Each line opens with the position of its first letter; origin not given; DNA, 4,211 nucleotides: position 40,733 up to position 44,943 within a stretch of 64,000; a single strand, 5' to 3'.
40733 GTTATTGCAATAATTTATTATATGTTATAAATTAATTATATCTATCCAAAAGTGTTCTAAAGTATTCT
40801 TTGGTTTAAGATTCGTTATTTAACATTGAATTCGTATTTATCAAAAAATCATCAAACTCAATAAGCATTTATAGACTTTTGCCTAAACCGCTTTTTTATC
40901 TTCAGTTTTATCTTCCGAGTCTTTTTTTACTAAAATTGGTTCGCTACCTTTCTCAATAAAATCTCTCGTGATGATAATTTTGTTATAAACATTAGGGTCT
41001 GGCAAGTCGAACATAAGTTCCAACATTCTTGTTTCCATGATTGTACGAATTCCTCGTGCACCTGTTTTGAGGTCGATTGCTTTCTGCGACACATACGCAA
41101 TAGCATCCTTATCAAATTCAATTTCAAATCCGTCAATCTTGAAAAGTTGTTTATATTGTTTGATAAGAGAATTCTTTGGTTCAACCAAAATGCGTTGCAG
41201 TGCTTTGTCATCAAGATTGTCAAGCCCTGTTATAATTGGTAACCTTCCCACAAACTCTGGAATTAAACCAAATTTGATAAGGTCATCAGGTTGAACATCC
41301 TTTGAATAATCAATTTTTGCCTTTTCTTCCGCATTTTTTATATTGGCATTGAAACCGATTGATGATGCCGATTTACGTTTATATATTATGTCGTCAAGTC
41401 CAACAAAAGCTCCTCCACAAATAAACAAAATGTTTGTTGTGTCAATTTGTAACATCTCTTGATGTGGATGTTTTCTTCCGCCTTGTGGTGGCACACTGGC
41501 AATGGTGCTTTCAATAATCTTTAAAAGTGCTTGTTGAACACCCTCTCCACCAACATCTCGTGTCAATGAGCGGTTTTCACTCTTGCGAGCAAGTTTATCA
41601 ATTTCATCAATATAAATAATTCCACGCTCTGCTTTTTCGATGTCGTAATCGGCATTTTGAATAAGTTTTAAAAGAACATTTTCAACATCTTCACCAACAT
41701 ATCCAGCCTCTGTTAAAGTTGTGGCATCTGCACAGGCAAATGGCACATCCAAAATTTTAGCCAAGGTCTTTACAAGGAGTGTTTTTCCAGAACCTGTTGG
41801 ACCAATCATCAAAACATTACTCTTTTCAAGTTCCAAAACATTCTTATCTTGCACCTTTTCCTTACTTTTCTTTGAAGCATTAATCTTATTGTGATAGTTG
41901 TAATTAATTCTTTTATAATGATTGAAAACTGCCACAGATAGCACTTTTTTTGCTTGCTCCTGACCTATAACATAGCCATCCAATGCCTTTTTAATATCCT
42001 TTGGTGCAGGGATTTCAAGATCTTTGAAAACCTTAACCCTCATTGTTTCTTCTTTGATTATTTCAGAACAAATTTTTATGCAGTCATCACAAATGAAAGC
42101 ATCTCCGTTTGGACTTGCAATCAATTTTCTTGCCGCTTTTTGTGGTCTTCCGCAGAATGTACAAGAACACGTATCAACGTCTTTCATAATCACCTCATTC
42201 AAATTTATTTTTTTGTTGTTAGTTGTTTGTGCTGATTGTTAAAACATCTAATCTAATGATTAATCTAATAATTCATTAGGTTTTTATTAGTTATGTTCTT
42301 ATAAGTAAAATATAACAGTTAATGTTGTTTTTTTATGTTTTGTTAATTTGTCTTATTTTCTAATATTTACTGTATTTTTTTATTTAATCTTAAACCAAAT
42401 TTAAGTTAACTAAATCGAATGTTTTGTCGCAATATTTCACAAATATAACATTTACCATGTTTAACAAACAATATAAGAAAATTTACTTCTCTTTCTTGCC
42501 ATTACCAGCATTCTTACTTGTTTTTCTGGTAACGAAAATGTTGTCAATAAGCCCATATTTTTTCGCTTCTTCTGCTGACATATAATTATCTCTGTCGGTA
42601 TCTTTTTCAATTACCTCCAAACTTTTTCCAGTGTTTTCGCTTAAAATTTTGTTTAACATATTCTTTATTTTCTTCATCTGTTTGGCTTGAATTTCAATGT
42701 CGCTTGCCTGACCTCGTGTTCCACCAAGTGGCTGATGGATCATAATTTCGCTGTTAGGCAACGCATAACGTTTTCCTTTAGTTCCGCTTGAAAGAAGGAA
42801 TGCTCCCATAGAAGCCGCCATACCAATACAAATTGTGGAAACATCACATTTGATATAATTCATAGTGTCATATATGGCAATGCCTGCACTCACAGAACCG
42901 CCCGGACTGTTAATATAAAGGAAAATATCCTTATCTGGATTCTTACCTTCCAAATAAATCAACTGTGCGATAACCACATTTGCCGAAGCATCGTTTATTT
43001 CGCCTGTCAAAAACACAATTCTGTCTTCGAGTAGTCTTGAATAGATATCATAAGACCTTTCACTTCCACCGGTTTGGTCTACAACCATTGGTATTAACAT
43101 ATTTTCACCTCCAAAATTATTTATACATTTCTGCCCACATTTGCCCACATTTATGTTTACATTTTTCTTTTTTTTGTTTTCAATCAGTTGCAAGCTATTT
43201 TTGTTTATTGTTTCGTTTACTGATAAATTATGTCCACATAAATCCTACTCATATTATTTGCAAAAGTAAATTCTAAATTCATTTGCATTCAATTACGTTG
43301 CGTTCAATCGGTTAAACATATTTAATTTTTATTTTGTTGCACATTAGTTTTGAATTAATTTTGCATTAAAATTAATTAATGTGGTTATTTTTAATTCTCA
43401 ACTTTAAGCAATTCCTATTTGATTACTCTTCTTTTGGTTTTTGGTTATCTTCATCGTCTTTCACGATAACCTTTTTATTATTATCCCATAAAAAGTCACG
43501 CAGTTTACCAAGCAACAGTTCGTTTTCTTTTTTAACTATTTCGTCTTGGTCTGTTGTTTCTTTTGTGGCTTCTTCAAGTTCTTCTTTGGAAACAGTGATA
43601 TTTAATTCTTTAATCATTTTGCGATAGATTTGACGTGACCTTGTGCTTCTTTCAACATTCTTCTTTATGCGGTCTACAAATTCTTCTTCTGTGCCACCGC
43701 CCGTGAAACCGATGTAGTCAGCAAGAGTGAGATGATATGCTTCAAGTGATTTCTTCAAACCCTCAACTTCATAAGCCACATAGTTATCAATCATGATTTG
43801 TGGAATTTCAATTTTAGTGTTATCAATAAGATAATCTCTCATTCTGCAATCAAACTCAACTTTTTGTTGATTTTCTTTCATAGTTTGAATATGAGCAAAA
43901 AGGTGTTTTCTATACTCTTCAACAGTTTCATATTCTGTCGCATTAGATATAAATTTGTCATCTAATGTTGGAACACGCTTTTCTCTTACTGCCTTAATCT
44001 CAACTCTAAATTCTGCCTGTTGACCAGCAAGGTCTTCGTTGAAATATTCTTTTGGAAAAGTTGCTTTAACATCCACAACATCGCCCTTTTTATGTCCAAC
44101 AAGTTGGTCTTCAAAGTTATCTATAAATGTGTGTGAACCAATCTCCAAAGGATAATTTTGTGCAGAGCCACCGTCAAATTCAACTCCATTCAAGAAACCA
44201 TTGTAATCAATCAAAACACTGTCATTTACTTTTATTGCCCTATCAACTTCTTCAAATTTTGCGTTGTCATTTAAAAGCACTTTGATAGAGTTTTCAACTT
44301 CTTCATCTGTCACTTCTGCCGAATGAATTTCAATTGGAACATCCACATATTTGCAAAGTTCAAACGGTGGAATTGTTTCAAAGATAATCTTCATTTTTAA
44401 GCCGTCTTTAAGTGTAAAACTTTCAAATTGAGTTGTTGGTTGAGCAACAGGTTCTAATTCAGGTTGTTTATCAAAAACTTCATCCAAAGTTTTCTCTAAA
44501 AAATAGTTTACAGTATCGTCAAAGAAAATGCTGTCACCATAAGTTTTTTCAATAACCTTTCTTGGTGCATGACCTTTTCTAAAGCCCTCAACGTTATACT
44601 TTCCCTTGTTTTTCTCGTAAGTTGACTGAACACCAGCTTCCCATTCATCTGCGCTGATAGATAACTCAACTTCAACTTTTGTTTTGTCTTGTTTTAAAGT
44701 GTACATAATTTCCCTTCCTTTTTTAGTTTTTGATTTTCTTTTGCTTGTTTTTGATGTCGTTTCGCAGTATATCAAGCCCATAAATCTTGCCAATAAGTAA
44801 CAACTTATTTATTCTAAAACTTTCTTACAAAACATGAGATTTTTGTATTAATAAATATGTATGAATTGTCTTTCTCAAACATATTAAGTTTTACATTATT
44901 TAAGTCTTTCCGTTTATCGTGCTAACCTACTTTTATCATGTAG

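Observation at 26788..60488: A dispersed ~32 bp imperfect-palindrome family restricted to spacers, with a core resembling an NrdR box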

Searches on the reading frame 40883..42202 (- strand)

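Call 50: search_protein_families(library=pfam, proteins=[window:40883-42202:-], max_evalue=0.01)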
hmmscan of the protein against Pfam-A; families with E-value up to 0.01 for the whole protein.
window:40883-42202:- (439 aa): 17 families
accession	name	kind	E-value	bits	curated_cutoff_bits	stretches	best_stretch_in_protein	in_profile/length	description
PF07724.20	AAA_2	-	3.1e-32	112.4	27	1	126-324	2-166/166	AAA domain (Cdc48 subfamily)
PF00004.35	AAA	-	1.7e-14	54.8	21.2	1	130-236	1-98/131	ATPase family associated with various cellular activities (AAA)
PF06689.19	zf-C4_ClpX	-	3.2e-14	53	27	1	13-51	2-39/39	ClpX C4-type zinc finger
PF10431.15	ClpB_D2-small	-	2.3e-08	34.4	21.9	1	330-399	1-66/81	C-terminal, D2-small domain, of ClpB protein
PF01078.27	Mg_chelatase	-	5e-06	26.5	20.3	1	128-151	23-46/207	Magnesium chelatase, subunit ChlI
PF07728.20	AAA_5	-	2e-05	25.1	22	1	129-206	1-80/139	AAA domain (dynein-related subfamily)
PF00158.32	Sigma54_activat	-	0.00013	22.2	20.2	1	109-209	4-110/168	Sigma-54 interaction domain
PF13401.12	AAA_22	-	0.00023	21.9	27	1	127-204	5-96/130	AAA domain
PF00493.29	MCM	-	0.00027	20.5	23.3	1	116-209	46-138/224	MCM P-loop domain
PF05496.18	RuvB_N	-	0.00048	20.3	27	1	128-209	34-101/159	Holliday junction DNA helicase RuvB P-loop domain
PF00437.27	T2SSE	-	0.00072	18.7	24.9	1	112-152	127-167/370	Type II/IV secretion system protein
PF12775.13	AAA_7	-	0.0016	18.4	25.8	1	126-201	32-109/181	P-loop containing dynein motor region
PF13173.12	AAA_14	-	0.0022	18.4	27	1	129-204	4-74/129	AAA domain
PF00270.35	DEAD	-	0.0024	18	26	0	120-143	6-30/167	DEAD/DEAH box helicase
PF14532.12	Sigma54_activ_2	-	0.0027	18.4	25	0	122-208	16-85/138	Sigma-54 interaction domain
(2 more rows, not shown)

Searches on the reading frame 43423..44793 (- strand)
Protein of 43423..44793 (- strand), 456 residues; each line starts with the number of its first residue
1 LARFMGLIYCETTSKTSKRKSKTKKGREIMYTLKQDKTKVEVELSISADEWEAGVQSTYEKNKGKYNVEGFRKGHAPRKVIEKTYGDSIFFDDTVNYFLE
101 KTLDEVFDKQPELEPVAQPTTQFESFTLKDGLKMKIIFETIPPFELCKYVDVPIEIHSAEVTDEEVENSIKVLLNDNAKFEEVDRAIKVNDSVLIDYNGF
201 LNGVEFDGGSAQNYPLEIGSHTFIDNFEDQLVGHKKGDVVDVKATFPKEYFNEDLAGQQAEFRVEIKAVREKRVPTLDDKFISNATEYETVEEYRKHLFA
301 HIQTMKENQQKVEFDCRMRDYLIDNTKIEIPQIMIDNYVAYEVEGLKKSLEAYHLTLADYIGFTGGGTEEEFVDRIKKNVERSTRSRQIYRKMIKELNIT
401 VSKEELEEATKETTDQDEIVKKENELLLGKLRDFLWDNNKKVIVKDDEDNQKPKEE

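Call 11: search_protein_families(library=ncbifam, proteins=[window:43423-44793:-])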
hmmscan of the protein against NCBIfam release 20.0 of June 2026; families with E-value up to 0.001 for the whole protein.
window:43423-44793:- (456 aa): 1 family
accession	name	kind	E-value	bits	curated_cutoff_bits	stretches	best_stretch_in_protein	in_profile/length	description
TIGR00115.1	tig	equivalog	3.1e-97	326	180.2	1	38-418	1-376/410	trigger factor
